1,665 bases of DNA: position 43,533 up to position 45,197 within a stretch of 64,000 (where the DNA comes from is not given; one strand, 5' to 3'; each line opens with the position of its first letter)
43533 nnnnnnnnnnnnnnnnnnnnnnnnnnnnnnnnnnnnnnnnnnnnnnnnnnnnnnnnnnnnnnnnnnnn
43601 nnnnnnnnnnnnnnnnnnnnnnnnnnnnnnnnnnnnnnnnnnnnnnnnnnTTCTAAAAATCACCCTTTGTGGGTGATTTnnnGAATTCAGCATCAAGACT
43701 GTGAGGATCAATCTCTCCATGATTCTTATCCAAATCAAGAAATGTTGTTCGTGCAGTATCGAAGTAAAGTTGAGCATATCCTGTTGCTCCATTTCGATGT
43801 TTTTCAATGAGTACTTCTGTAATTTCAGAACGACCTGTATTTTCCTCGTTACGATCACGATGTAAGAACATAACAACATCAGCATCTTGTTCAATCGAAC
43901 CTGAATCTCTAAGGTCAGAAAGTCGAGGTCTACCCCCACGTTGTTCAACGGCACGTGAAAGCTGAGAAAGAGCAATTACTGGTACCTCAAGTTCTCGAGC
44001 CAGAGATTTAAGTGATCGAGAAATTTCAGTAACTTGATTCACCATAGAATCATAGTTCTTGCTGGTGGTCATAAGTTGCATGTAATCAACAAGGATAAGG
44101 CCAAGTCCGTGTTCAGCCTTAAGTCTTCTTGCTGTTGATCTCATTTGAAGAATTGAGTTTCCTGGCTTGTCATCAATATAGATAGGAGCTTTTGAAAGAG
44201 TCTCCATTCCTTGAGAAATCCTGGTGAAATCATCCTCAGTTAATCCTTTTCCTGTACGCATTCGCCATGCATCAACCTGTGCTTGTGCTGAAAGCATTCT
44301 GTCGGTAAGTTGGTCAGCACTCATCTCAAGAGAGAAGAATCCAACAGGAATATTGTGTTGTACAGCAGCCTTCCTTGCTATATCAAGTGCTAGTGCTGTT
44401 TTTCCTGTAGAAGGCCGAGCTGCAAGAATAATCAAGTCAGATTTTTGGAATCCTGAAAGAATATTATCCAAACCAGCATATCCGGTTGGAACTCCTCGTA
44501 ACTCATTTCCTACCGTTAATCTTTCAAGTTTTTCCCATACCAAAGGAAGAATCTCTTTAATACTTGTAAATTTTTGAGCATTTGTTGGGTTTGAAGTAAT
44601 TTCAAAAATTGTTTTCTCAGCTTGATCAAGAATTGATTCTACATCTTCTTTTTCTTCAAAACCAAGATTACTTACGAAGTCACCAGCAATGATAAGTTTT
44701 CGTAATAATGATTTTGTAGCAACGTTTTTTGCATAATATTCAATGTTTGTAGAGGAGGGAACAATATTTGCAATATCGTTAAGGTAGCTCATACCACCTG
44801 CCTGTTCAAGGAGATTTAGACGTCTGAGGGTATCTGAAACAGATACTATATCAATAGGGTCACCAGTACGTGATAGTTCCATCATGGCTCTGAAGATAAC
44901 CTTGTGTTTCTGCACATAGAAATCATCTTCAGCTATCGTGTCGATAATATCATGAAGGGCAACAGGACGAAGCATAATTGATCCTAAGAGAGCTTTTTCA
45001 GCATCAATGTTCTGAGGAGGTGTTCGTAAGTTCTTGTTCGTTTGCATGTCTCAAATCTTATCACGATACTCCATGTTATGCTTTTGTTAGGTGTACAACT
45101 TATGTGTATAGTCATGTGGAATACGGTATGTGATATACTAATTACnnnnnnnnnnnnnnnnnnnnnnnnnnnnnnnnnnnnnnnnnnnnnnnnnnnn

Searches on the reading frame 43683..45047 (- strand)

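Call 67: search_protein_families(library=pfam, proteins=[window:43683-45047:-], max_evalue=0.001)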
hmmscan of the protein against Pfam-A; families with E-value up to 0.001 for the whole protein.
window:43683-45047:- (455 aa): 4 families
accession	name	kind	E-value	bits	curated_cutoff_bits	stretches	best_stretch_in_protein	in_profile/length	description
PF03796.21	DnaB_C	-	2.6e-99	332.2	27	1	185-437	1-254/255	DnaB-like helicase C terminal domain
PF00772.26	DnaB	-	2.1e-34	118.1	23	1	10-110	2-102/103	DnaB-like helicase N terminal domain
PF13481.12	AAA_25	-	4.5e-12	46.4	27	1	196-363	25-190/195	AAA domain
PF06745.19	ATPase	-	1.1e-07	32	26.6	1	186-349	1-154/231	KaiC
